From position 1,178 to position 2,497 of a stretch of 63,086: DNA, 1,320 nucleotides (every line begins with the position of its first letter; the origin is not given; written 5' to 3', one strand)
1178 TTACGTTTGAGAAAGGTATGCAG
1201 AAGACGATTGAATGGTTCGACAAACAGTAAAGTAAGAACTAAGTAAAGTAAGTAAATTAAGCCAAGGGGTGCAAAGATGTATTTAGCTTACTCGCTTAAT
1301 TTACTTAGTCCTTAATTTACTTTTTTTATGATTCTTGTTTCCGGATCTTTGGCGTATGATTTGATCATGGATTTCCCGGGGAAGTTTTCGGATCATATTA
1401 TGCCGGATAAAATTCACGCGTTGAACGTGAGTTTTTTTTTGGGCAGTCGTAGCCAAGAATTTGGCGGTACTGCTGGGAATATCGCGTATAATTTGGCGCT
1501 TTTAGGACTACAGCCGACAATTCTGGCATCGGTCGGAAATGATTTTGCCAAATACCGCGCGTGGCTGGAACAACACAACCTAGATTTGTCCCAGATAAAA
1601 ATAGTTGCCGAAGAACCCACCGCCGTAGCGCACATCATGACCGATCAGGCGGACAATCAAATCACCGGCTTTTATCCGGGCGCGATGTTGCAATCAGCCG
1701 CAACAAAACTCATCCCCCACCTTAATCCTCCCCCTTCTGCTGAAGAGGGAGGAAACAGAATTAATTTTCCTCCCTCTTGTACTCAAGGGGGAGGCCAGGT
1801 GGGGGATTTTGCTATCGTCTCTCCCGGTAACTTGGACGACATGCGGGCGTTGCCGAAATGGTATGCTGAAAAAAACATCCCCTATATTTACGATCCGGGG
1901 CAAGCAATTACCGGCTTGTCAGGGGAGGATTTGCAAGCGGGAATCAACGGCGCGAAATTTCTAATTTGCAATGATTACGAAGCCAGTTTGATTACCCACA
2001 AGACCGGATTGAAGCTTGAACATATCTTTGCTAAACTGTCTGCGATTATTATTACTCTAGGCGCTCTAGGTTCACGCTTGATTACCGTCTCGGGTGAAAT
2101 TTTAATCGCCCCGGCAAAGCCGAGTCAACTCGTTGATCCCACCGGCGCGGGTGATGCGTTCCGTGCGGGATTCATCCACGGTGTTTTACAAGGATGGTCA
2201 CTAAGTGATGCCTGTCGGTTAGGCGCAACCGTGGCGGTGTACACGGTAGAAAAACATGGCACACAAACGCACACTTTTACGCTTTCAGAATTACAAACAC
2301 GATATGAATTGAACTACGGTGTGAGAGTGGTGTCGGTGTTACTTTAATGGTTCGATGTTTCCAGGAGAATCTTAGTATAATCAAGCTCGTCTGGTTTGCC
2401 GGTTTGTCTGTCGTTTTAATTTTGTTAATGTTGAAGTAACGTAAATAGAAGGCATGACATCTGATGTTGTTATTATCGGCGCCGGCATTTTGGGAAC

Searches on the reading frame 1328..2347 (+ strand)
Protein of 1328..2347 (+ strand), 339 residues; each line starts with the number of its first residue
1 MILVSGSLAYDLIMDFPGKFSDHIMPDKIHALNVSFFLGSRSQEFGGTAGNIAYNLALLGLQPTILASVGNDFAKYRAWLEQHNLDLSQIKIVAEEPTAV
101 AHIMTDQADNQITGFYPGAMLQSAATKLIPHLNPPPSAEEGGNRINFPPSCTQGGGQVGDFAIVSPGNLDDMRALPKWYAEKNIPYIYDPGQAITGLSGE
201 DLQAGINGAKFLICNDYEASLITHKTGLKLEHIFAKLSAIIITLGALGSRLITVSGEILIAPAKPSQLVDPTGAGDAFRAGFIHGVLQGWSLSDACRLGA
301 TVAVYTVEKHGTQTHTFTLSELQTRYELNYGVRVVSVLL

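Call 15: search_protein_families(library=pfam, proteins=[window:1328-2347:+], max_evalue=0.0001)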
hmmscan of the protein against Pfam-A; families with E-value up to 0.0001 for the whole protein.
window:1328-2347:+ (339 aa): 1 family
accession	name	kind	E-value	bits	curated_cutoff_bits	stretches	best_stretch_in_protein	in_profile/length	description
PF00294.29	PfkB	-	6.4e-43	147.6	25.8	2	199-314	174-297/302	pfkB family carbohydrate kinase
